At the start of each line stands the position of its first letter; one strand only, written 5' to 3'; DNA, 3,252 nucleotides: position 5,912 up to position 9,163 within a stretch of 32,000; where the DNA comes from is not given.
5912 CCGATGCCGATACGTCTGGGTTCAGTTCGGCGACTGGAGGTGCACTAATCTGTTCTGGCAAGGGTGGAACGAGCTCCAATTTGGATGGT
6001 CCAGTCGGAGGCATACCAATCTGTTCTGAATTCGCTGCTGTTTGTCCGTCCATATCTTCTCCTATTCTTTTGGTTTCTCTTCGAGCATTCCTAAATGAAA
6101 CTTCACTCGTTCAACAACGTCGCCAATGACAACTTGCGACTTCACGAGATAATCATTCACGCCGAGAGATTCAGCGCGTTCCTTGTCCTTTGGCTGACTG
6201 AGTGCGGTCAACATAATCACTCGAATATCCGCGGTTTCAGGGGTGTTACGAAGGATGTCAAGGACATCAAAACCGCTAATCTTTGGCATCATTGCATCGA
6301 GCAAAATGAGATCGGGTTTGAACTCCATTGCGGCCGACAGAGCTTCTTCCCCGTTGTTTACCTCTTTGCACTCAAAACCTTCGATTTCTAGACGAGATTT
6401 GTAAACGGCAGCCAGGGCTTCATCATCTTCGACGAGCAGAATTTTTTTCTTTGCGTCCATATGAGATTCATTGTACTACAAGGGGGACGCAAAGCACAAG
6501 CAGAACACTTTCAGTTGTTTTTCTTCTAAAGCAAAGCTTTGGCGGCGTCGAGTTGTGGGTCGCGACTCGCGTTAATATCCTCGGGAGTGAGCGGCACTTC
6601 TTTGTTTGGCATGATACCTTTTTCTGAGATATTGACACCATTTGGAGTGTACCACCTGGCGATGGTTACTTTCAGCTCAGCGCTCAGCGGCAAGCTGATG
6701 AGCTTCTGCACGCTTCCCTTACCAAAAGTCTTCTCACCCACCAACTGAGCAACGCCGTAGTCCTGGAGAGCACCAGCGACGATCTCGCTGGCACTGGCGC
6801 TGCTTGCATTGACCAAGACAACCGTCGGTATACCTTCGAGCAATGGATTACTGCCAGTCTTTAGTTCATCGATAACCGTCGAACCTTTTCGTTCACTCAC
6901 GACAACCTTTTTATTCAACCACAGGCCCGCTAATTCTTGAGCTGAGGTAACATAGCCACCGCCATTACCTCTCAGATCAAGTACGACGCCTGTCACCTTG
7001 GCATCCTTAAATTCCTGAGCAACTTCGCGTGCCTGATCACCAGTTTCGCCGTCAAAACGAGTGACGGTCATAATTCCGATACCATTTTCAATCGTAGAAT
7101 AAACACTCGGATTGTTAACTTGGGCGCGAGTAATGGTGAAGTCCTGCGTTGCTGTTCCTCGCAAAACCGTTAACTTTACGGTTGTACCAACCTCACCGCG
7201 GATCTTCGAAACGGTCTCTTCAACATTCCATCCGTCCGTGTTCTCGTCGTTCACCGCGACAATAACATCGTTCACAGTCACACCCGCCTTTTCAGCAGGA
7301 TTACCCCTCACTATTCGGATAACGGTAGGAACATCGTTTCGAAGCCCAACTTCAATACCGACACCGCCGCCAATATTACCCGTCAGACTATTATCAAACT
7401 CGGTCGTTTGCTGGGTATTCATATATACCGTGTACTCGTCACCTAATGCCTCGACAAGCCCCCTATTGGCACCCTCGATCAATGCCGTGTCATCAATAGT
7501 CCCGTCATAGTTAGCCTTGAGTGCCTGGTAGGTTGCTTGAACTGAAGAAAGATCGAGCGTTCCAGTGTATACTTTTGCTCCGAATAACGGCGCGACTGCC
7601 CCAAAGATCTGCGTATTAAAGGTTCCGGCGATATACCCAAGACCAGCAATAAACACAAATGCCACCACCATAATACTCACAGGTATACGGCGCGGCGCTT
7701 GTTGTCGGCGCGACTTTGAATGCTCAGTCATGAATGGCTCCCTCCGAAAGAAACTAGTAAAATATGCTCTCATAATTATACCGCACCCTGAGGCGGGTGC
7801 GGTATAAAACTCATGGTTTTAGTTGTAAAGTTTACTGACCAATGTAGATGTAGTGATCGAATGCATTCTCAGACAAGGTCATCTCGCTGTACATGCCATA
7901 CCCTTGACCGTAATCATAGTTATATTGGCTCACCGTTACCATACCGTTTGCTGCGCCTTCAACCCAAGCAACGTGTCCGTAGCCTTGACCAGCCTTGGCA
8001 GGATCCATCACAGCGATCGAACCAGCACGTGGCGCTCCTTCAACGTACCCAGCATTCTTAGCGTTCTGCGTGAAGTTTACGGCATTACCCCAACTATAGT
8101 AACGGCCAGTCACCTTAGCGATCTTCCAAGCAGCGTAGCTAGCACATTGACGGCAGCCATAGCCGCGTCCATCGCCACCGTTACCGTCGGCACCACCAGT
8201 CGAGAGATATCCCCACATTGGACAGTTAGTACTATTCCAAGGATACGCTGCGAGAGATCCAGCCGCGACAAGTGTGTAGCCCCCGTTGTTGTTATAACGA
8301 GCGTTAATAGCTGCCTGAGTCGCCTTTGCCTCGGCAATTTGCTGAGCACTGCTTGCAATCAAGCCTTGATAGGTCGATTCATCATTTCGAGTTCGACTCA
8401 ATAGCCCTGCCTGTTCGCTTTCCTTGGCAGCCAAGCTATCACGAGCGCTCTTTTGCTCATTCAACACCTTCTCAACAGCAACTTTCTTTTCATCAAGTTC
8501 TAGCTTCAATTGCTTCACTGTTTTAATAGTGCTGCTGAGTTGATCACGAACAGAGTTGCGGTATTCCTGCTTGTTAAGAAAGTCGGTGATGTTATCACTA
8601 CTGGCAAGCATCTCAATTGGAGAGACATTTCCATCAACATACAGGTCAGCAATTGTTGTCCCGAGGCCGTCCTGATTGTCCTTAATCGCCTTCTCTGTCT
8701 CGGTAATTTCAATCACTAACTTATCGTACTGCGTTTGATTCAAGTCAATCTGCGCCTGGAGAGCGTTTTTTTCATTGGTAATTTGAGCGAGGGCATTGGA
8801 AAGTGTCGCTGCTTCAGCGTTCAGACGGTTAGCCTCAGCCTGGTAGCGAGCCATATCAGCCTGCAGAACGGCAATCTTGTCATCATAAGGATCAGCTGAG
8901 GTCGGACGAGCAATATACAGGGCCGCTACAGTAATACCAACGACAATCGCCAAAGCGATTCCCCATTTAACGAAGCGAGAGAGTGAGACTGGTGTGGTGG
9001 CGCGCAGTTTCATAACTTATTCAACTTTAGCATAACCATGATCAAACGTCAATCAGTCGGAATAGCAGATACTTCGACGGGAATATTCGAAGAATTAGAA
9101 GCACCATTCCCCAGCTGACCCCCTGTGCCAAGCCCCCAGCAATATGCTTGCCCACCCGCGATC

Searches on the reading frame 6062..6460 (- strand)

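Call 6: search_protein_families(library=pfam, proteins=[window:6062-6460:-], max_evalue=0.001)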
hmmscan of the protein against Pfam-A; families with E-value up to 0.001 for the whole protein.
window:6062-6460:- (132 aa): 1 family
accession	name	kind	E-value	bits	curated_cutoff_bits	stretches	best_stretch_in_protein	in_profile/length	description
PF00072.30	Response_reg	-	1.8e-24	86.5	30.2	1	7-108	1-100/111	Response regulator receiver domain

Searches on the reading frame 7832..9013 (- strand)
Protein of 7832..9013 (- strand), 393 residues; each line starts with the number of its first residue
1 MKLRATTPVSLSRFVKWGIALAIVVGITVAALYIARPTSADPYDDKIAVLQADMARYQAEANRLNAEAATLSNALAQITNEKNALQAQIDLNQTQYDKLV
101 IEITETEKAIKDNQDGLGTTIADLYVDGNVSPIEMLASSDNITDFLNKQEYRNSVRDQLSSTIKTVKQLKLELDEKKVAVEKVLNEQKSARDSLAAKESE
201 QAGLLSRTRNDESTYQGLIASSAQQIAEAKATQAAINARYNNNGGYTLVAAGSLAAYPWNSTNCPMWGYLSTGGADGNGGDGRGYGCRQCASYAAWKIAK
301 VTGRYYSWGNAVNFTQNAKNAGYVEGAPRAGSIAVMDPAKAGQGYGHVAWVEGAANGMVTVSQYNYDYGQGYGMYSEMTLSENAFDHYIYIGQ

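Call 6: search_protein_families(library=pfam, proteins=[window:7832-9013:-], max_evalue=0.001)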
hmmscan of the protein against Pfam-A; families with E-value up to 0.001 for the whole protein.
window:7832-9013:- (393 aa): 3 families
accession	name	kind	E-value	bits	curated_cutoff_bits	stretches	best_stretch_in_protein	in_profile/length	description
PF05257.22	CHAP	-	3.7e-14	53.4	26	1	281-365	2-81/81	CHAP domain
PF24319.2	DUF7491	-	4.7e-05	24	30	1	45-97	35-87/90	Coiled-coil region of unknown function (DUF7491)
PF24568.1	CC_PcsB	-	0.00037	20.7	27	1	103-176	1-75/75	Peptidoglycan hydrolase PcsB, coiled-coil domain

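Call 66: find_homologous_proteins(query=window:7832-9013:-)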
Query window:7832-9013:- (393 aa): 1235 proteins with E <= 0.001 among 8000 candidates; the best 120 are listed.
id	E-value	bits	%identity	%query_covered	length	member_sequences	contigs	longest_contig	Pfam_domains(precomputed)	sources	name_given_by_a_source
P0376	6.8e-255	863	100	100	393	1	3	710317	PF05257.23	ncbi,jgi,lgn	ncbi:MAG: CHAP domain-containing protein [Candidatus Microsaccharimonas sp.]|jgi:surface antigen/pep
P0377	4.9e-217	738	85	100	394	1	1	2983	PF05257.23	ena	-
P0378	3.6e-189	647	76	100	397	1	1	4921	PF05257.23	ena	-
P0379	1.1e-185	635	74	99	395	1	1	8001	PF05257.23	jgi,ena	-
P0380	1.1e-185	635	74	99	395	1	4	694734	PF05257.23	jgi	jgi:surface antigen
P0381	1.4e-185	635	74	99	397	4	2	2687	PF05257.23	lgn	-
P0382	2.4e-185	634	74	99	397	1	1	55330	PF05257.23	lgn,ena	-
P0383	3.1e-185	634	74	99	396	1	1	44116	PF05257.23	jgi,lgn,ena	-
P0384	2.7e-181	621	72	99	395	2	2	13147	PF05257.23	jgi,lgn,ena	-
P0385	3.9e-181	620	73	99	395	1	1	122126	PF05257.23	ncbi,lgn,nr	ncbi:MAG: choline binding protein nonfunctional [Candidatus Saccharibacteria bacterium]|nr:choline b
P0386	1.3e-180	618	73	99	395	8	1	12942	PF05257.23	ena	-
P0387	1.4e-180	618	77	93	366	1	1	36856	PF05257.23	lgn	-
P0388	4.9e-180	617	71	99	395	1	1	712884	PF05257.23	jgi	jgi:surface antigen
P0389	1.2e-179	615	71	99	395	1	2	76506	PF05257.23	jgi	jgi:surface antigen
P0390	2.6e-179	614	72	99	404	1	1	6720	PF05257.23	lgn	-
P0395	4.3e-175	600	70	99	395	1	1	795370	PF05257.23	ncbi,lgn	ncbi:MAG: CHAP domain-containing protein [Candidatus Saccharimonadales bacterium]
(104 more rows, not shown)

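Call 67: find_encoding_contigs(protein=P0380, flank=6000, max_places=1)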
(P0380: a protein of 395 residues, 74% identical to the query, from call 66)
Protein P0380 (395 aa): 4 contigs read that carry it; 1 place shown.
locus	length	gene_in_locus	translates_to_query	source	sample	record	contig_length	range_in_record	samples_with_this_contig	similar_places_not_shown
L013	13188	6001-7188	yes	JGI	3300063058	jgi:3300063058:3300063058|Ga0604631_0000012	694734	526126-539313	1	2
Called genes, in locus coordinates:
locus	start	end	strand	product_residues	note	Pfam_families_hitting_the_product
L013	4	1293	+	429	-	PF08245:Mur_ligase_M, PF02875:Mur_ligase_C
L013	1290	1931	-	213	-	PF01177:Asp_Glu_race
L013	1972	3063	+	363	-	PF03462:PCRF, PF00472:RF-1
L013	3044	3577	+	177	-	PF00293:NUDIX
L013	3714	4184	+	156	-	-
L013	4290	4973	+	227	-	PF00005:ABC_tran, PF02463:SMC_N (faint), PF13304:AAA_21 (faint)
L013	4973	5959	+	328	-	PF18075:FtsX_ECD, PF02687:FtsX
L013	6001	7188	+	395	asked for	PF05257:CHAP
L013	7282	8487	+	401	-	PF22694:CtpB_N-like, PF00595:PDZ, PF13180:PDZ_2, PF17820:PDZ_6, PF03572:Peptidase_S41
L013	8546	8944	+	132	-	PF00072:Response_reg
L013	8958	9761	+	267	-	-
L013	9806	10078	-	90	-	PF01016:Ribosomal_L27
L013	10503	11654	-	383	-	PF01170:UPF0020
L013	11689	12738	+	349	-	PF03706:LPG_synthase_TM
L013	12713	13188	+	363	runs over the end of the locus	PF13742:tRNA_anti_2, PF02601:Exonuc_VII_L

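Call 68: find_encoding_contigs(protein=P0388, flank=6000, max_places=1)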
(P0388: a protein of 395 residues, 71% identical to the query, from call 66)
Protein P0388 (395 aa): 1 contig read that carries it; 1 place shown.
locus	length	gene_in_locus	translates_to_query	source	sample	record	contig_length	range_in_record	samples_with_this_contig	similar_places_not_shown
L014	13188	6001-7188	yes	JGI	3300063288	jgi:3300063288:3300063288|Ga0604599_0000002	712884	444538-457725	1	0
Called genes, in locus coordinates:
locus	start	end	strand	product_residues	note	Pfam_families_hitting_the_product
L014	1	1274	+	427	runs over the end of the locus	PF08245:Mur_ligase_M, PF02875:Mur_ligase_C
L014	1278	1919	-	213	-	PF01177:Asp_Glu_race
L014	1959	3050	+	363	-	PF03462:PCRF, PF00472:RF-1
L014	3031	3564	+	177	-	PF00293:NUDIX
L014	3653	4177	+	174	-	-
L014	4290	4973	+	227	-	PF00005:ABC_tran, PF02463:SMC_N (faint), PF13304:AAA_21 (faint)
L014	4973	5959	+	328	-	PF18075:FtsX_ECD, PF02687:FtsX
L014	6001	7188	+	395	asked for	PF05257:CHAP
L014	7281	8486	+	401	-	PF22694:CtpB_N-like, PF00595:PDZ, PF13180:PDZ_2, PF17820:PDZ_6, PF03572:Peptidase_S41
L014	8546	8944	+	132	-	PF00072:Response_reg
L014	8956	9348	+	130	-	-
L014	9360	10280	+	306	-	-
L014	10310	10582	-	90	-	PF01016:Ribosomal_L27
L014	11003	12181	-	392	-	PF01170:UPF0020 (weak)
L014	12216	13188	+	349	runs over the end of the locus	PF03706:LPG_synthase_TM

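Call 69: find_encoding_contigs(protein=P0395, flank=6000, max_places=1)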
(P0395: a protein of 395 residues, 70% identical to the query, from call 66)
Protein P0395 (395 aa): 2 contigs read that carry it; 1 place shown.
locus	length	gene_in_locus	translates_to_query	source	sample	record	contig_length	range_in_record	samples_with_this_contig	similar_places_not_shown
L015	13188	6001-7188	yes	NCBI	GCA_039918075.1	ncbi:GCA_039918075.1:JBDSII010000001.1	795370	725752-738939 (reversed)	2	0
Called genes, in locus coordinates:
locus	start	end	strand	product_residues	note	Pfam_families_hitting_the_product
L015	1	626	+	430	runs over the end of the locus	PF00675:Peptidase_M16, PF05193:Peptidase_M16_C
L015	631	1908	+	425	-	PF08245:Mur_ligase_M, PF02875:Mur_ligase_C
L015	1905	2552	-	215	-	PF01177:Asp_Glu_race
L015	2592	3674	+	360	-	PF03462:PCRF, PF00472:RF-1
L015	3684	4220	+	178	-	PF00293:NUDIX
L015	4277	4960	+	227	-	PF00005:ABC_tran, PF13304:AAA_21 (faint)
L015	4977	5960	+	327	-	PF18075:FtsX_ECD, PF02687:FtsX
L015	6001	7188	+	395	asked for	PF05257:CHAP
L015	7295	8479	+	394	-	PF22694:CtpB_N-like, PF00595:PDZ, PF13180:PDZ_2, PF17820:PDZ_6, PF03572:Peptidase_S41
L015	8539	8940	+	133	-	PF00072:Response_reg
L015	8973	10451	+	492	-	-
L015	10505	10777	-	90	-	PF01016:Ribosomal_L27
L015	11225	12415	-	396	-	PF01555:N6_N4_Mtase (weak), PF01170:UPF0020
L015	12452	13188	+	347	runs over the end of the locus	PF03706:LPG_synthase_TM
